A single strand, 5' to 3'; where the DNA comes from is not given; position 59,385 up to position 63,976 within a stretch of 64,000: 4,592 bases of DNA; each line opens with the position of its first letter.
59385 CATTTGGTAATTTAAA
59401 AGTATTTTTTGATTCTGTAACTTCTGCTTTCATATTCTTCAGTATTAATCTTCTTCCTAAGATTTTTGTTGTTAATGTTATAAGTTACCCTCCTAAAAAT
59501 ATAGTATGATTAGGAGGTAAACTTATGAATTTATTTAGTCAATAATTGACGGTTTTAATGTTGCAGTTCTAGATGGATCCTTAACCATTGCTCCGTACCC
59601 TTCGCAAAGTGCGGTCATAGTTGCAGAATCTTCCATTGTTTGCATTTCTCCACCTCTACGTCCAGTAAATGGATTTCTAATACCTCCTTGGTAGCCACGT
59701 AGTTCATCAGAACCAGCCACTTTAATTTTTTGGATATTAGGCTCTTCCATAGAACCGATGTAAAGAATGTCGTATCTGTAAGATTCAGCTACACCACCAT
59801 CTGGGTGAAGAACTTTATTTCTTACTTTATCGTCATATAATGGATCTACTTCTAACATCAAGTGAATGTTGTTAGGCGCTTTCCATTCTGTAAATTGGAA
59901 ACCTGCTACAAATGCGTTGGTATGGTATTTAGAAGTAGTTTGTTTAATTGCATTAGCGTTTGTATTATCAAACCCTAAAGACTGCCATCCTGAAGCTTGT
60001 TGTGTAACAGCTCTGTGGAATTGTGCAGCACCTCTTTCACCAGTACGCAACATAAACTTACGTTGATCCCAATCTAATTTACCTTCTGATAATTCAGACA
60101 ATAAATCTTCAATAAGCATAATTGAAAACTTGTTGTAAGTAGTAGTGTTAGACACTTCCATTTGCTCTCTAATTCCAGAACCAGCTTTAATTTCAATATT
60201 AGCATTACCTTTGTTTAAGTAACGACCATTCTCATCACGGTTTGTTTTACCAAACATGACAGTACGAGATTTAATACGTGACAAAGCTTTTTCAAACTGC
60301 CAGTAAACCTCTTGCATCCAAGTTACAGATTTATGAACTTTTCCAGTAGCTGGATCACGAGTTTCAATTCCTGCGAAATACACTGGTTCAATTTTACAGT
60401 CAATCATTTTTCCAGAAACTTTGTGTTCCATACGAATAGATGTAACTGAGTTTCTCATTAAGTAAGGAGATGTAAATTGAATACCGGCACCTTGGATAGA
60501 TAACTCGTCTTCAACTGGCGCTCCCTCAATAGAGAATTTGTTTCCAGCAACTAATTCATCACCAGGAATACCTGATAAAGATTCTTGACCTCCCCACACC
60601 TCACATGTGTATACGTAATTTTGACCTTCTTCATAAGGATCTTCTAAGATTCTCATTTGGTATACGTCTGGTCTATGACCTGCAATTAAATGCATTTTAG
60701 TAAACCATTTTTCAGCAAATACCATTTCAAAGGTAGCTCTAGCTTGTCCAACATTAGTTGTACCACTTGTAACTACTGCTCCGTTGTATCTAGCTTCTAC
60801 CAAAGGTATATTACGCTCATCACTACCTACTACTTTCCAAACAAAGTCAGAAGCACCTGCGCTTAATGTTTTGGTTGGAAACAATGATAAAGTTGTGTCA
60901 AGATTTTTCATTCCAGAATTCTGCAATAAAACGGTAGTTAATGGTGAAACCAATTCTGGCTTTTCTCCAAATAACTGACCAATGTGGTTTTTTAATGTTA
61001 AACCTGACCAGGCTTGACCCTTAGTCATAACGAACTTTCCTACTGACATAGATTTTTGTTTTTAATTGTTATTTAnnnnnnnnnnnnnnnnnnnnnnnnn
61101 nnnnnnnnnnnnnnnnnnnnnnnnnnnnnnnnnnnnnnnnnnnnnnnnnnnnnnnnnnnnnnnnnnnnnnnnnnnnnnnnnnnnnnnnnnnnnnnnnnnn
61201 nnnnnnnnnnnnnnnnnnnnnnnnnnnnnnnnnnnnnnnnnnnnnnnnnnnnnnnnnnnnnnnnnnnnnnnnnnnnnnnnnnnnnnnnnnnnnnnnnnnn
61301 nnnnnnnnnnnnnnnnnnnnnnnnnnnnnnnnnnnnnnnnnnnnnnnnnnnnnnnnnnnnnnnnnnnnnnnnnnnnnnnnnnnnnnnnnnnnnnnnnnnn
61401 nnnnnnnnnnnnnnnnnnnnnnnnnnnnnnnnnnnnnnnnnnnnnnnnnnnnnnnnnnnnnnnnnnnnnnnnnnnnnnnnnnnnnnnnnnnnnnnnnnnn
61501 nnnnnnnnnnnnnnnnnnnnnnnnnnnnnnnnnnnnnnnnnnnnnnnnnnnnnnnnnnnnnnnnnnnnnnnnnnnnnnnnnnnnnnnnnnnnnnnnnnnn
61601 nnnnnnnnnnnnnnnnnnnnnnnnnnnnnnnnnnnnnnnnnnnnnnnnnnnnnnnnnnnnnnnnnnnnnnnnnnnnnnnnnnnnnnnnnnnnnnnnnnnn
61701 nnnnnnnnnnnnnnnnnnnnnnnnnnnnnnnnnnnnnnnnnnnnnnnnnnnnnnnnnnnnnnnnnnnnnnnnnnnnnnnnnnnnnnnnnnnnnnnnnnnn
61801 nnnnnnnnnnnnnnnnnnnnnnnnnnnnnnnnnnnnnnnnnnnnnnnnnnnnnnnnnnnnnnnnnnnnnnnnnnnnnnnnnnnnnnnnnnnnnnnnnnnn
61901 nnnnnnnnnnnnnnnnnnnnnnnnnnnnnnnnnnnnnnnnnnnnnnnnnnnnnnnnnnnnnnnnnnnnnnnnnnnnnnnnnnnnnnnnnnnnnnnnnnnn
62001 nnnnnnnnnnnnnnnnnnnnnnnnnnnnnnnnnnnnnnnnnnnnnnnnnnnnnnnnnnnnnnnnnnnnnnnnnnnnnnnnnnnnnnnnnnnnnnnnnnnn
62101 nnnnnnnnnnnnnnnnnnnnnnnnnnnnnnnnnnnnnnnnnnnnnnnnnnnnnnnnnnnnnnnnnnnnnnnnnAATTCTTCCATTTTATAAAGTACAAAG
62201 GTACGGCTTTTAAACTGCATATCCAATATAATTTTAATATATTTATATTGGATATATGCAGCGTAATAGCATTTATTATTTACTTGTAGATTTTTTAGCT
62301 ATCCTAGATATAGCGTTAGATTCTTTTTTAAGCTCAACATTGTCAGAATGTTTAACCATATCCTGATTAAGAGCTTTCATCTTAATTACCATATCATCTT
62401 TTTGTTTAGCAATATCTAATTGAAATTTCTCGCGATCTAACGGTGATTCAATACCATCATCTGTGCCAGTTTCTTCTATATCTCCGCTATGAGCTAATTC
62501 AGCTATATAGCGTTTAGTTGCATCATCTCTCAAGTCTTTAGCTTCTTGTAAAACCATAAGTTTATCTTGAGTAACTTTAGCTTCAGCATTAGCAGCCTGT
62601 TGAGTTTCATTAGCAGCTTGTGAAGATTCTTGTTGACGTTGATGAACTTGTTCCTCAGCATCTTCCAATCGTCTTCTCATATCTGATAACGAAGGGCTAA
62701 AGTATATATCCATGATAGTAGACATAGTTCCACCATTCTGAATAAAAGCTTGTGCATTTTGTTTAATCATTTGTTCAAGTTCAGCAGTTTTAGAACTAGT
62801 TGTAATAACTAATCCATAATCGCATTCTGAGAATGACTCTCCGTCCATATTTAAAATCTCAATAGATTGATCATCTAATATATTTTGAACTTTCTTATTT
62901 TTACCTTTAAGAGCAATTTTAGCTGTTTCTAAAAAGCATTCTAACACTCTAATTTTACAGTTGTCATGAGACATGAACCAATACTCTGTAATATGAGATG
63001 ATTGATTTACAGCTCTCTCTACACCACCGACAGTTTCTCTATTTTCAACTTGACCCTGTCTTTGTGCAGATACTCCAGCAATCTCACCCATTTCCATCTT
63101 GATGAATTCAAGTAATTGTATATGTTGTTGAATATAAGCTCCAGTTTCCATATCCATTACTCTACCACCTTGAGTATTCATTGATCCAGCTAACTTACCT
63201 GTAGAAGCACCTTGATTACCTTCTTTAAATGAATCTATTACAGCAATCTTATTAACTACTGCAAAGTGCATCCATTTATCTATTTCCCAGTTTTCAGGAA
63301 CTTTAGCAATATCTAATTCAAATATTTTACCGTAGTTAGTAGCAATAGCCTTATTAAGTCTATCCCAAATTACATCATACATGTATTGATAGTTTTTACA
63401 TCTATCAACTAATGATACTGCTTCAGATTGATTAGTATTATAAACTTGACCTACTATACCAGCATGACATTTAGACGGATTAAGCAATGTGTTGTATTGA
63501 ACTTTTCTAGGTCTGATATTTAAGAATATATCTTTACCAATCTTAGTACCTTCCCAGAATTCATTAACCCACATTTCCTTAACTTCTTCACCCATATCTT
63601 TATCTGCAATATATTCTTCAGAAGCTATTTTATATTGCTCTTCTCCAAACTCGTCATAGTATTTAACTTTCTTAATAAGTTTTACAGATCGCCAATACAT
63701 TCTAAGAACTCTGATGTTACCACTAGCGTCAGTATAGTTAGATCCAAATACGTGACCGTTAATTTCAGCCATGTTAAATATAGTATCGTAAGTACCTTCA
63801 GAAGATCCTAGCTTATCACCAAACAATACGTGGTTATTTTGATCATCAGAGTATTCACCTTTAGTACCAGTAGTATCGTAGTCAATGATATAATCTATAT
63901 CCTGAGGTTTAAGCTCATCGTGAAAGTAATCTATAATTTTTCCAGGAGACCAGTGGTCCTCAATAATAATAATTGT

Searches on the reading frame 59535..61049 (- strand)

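Call 35: search_protein_families(library=phrogs, proteins=[window:59535-61049:-], max_evalue=0.00001)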
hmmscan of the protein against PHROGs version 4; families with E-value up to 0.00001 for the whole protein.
window:59535-61049:- (504 aa): 1 family
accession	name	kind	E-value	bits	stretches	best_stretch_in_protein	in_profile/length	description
phrog_11589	-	head and packaging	4.2e-147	491.6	1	1-502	3-494/495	major head protein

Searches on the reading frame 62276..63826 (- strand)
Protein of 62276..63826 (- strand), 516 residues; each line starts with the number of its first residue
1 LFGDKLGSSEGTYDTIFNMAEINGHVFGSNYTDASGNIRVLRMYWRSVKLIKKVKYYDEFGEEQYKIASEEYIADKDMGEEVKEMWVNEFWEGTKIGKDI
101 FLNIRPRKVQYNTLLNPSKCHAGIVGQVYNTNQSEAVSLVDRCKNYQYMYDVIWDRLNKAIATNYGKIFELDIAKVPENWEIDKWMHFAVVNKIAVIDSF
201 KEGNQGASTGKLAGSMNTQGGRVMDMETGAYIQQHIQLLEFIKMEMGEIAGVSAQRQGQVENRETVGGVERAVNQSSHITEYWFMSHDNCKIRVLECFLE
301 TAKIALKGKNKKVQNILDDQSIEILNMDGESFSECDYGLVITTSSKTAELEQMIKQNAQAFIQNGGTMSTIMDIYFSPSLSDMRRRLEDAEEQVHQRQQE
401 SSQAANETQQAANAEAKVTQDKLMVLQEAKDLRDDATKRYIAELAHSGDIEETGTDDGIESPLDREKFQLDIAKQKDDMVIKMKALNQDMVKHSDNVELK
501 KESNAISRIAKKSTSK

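Call 35: search_protein_families(library=phrogs, proteins=[window:62276-63826:-], max_evalue=0.00001)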
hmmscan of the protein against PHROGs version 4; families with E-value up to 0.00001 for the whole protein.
window:62276-63826:- (516 aa): 1 family
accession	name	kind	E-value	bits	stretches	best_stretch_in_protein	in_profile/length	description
phrog_6547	-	head and packaging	1.3e-102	345.3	1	31-508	311-805/827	portal protein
